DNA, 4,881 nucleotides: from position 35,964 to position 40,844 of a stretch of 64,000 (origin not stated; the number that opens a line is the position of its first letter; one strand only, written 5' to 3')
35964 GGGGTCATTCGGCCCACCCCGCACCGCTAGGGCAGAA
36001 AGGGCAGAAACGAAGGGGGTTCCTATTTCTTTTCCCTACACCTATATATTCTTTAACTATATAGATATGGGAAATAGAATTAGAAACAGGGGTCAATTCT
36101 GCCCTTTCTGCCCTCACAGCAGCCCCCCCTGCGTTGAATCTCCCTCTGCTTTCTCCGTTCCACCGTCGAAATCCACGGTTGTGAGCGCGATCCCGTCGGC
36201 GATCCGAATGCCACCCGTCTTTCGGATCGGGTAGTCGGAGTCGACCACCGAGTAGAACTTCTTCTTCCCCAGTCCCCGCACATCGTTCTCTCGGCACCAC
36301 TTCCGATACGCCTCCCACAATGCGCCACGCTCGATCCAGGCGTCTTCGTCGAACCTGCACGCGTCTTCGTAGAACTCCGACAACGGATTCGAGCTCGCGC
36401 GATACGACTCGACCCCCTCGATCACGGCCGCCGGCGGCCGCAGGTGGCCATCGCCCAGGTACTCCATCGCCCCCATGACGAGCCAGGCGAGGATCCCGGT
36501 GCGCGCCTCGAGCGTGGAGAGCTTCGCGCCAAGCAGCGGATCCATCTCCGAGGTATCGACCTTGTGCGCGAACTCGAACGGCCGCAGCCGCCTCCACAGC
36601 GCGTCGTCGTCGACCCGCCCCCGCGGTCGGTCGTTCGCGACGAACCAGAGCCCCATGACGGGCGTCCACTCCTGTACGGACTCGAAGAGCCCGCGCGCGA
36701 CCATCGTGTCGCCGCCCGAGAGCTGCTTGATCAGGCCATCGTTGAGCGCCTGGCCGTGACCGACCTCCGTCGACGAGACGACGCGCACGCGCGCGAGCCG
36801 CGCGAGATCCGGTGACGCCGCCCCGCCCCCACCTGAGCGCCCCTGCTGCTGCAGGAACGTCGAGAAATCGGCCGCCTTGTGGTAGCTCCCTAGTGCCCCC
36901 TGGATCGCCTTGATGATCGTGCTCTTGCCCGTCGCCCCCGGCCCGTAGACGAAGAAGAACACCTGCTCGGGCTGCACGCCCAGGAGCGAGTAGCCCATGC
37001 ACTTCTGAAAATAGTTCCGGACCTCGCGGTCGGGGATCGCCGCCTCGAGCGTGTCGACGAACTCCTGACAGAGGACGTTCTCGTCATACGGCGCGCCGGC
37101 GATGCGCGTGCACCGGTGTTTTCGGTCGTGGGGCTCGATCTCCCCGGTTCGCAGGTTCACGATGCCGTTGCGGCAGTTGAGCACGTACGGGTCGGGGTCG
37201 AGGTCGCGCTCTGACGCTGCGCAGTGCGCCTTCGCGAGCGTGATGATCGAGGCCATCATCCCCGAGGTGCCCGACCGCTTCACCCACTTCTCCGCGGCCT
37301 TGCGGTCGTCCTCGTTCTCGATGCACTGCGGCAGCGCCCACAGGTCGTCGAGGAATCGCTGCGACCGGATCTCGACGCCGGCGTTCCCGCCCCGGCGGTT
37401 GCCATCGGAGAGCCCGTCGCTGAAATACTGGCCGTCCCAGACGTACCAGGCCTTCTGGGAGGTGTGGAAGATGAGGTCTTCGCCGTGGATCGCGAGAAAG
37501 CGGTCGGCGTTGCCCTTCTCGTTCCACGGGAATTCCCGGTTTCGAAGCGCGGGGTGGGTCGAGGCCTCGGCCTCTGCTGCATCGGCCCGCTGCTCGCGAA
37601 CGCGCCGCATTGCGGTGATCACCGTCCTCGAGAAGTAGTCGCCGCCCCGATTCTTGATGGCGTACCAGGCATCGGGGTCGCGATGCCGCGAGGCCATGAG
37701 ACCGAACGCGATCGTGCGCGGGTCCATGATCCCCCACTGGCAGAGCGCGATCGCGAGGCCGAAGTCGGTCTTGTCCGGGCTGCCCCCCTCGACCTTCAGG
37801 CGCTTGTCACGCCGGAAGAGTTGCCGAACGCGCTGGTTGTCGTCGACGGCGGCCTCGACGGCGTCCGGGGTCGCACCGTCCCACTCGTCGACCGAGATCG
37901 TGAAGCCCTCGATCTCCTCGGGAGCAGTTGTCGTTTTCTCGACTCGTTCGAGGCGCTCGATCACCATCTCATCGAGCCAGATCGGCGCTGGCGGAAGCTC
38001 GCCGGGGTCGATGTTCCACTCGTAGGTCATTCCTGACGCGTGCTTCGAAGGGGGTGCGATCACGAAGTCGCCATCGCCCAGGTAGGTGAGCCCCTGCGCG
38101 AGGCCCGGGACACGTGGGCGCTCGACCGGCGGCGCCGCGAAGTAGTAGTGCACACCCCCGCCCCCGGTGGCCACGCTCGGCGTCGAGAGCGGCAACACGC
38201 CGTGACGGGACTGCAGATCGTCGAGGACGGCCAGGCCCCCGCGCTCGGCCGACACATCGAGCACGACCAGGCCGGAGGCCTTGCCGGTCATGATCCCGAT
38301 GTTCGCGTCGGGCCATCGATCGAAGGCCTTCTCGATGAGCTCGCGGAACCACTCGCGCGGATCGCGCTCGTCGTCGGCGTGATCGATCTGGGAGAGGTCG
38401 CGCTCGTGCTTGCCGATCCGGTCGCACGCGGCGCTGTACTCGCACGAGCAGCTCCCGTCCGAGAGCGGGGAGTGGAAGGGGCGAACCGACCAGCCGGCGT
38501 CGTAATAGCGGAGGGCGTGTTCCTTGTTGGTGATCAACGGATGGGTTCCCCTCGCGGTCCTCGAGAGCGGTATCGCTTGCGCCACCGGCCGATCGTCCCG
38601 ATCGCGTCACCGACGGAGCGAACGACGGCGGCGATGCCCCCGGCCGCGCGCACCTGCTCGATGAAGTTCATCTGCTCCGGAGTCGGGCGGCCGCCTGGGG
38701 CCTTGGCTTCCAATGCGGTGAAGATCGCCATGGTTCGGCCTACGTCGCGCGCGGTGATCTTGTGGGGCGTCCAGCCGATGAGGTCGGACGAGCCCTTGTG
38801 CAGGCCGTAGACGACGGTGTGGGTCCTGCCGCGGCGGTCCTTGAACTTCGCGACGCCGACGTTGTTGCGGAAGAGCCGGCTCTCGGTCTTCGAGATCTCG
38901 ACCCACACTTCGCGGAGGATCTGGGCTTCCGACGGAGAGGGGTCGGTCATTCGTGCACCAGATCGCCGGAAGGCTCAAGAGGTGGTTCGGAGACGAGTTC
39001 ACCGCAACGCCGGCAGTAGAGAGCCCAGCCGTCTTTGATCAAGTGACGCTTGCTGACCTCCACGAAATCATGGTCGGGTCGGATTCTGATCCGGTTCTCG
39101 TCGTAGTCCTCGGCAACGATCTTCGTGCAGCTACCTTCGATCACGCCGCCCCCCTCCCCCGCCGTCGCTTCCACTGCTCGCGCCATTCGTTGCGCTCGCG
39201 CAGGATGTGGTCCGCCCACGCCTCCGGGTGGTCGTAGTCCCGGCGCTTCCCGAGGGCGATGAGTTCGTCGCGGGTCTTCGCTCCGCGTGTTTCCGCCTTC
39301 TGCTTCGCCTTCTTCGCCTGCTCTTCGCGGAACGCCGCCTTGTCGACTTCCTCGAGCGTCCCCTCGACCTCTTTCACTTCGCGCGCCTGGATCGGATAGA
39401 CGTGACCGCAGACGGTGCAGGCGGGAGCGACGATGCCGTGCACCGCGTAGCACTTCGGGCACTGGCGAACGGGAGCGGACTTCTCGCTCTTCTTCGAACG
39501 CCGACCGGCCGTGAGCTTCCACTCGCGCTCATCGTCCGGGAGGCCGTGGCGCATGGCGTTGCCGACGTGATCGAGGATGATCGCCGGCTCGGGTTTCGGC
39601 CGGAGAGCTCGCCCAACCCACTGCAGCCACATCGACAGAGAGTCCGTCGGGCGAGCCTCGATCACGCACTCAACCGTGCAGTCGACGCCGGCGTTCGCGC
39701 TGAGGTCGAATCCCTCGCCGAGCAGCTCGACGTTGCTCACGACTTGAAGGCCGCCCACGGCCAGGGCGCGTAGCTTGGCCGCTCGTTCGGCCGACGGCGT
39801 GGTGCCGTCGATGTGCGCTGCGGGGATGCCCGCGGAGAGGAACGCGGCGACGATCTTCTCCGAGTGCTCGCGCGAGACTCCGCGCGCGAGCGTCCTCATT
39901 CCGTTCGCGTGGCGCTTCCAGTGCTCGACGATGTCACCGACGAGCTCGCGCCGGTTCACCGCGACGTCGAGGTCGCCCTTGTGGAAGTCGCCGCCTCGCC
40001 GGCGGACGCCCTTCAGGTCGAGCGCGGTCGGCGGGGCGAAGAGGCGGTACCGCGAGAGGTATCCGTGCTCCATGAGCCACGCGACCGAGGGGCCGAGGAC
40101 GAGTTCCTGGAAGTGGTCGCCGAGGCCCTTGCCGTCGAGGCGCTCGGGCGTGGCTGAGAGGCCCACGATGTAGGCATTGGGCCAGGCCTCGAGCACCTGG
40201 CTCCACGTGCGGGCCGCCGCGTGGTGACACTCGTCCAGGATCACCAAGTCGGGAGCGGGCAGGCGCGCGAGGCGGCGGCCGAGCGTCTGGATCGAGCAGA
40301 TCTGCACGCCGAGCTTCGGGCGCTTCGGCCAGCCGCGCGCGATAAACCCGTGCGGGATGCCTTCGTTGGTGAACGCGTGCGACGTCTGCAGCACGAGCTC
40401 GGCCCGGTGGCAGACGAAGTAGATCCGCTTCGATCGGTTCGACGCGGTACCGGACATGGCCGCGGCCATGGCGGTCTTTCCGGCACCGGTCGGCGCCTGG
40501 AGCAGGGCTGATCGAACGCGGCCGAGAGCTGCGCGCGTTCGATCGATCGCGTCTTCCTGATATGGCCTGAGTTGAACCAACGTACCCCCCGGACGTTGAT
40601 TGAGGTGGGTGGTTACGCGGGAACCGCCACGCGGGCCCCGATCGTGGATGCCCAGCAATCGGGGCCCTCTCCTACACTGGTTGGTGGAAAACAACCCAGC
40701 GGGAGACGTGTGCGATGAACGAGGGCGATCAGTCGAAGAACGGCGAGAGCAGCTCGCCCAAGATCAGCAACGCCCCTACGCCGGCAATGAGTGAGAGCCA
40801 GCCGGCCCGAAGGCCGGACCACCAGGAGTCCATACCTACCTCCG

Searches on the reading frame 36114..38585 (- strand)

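Call 39: search_protein_families(library=pfam, proteins=[window:36114-38585:-], max_evalue=0.01)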
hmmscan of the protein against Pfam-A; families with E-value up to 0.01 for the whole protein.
window:36114-38585:- (823 aa): 4 families
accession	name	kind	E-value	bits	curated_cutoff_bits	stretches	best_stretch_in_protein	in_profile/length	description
PF09250.16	Prim-Pol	-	2.8e-27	96.6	22.8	1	24-203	1-158/158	Bifunctional DNA primase/polymerase, N-terminal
PF08706.16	D5_N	-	4.4e-24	85.9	22.4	1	360-514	1-141/145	D5 N terminal like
PF03288.22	Pox_D5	-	8.2e-06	26.6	21.4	1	732-778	3-50/86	Poxvirus D5 protein-like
PF19263.5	DUF5906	-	0.00019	22.5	27.6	1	547-666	2-114/114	Family of unknown function (DUF5906)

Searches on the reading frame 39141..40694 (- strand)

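Call 39: search_protein_families(library=pfam, proteins=[window:39141-40694:-], max_evalue=0.01)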
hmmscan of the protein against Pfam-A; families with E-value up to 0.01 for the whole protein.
window:39141-40694:- (517 aa): 7 families
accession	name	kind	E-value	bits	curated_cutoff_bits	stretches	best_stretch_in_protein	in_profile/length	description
PF04851.21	ResIII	-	5.8e-27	95.1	22.5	1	40-185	2-164/164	Type III restriction enzyme, res subunit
PF00270.35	DEAD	-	1.1e-08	35.4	26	1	43-184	1-161/167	DEAD/DEAH box helicase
PF00271.37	Helicase_C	-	3.6e-06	27.7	23.5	1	264-366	14-109/110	Helicase conserved C-terminal domain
PF18766.7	SWI2_SNF2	-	0.00022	21.4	26.7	1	59-191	17-163/221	SWI2/SNF2 ATPase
PF13604.12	AAA_30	-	0.00028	21.1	27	1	42-173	2-114/191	AAA domain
PF01695.23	IstB_IS21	-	0.001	19.1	24.1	1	64-106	96-137/238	IstB-like ATP binding protein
PF13191.12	AAA_16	-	0.0073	17.3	32.6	0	49-113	8-78/167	AAA ATPase domain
